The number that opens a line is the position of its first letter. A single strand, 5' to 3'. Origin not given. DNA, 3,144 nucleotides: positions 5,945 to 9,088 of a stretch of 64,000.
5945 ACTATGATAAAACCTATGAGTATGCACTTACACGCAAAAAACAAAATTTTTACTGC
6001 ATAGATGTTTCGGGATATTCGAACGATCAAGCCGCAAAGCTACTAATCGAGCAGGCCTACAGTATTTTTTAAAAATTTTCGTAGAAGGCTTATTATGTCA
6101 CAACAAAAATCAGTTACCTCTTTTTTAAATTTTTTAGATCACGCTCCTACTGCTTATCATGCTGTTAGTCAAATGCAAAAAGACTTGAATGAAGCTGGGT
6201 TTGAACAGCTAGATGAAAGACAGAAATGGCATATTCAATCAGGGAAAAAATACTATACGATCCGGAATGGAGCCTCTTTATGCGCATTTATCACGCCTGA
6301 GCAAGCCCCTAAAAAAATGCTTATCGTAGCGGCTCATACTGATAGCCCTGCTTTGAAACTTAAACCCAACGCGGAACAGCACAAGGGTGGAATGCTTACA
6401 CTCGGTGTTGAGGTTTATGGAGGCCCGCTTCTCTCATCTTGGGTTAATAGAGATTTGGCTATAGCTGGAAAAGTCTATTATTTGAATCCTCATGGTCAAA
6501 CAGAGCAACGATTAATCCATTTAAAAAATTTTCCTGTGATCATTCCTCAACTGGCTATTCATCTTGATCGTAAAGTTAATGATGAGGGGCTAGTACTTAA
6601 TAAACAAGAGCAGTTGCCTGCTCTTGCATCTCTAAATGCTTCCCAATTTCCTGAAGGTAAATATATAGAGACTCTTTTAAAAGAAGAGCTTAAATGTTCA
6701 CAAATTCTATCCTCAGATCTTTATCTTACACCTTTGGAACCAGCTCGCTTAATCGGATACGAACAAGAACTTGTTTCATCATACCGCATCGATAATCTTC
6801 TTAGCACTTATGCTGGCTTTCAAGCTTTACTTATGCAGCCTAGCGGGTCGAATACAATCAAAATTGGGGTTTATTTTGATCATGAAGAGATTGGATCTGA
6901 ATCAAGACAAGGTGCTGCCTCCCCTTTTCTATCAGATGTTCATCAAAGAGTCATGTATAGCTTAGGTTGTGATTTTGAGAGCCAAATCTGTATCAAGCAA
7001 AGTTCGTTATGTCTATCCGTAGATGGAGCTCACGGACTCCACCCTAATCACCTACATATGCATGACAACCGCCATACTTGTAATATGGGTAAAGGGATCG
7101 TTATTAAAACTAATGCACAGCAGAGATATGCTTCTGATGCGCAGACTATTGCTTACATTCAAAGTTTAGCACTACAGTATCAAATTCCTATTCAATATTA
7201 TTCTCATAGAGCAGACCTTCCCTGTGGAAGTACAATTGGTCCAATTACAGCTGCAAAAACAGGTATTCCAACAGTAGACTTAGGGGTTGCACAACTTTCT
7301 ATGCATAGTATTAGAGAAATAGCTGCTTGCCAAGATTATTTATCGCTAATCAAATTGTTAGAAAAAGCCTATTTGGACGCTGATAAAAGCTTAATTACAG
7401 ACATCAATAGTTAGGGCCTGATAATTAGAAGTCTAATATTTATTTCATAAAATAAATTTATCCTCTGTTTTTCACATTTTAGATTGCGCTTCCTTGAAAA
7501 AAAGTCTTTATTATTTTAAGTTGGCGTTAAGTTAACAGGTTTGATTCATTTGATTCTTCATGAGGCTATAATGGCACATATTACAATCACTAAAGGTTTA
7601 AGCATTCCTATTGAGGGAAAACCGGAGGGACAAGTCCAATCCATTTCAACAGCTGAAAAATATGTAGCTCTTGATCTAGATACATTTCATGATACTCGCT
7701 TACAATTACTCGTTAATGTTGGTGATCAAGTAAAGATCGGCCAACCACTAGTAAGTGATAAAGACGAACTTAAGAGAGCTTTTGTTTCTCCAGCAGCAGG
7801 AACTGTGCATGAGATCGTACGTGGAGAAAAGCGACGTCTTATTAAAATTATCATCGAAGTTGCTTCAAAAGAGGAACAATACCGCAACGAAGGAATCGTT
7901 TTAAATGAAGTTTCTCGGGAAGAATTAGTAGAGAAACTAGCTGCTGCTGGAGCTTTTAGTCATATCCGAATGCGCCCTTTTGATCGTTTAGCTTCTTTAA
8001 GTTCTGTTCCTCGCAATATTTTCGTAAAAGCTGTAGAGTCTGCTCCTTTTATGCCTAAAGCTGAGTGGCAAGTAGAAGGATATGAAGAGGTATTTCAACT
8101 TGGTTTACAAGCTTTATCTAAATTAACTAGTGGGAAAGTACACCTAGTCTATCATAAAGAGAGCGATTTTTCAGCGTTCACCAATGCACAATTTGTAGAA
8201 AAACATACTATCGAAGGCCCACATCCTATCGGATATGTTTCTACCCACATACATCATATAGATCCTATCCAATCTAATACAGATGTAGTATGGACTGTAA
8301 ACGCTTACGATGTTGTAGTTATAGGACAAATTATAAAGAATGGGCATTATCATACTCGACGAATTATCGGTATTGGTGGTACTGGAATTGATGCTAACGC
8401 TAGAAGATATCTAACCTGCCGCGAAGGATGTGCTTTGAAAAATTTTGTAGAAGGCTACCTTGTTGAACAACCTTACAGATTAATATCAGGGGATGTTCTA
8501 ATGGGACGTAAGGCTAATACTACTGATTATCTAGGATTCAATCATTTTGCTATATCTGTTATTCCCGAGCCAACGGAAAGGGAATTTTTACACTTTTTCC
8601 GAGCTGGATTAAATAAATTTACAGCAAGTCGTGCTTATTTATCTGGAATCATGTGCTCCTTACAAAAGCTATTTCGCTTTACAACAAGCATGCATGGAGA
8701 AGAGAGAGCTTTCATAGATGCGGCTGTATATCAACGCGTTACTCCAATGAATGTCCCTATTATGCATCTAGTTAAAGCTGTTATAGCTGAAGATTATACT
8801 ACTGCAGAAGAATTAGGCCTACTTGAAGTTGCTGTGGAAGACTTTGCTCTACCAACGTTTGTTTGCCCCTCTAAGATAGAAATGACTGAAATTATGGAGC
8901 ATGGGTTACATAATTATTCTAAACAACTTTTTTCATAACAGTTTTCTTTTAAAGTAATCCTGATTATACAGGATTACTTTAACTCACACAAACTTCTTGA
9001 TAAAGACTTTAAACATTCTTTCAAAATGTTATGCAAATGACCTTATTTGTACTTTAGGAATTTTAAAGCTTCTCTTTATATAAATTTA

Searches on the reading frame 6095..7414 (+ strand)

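Call 16: search_protein_families(library=pfam, proteins=[window:6095-7414:+], max_evalue=0.001)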
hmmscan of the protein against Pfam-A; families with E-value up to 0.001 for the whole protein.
window:6095-7414:+ (439 aa): 2 families
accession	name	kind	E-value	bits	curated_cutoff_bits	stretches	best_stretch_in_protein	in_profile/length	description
PF02127.20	Peptidase_M18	-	1.4e-123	413.3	24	1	13-424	1-430/432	Aminopeptidase I zinc metalloprotease (M18)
PF05343.19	Peptidase_M42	-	2.4e-07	30.6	23.2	1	323-421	200-292/292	M42 glutamyl aminopeptidase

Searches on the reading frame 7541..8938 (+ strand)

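Call 16: search_protein_families(library=pfam, proteins=[window:7541-8938:+], max_evalue=0.001)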
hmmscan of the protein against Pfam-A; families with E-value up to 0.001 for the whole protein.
window:7541-8938:+ (465 aa): 3 families
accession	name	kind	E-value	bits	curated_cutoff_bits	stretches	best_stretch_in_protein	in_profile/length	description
PF24836.1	NQRA_2nd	-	1.7e-42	145.4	25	1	125-269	2-144/145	NqrA second alpha/beta domain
PF05896.17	NQRA_N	-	1.1e-24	86.8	25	1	14-107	1-93/94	NqrA N-terminal barrel-sandwich hybrid domain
PF11973.14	NQRA_SLBB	-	1.3e-08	35.6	27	1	281-325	5-49/51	NQRA C-terminal domain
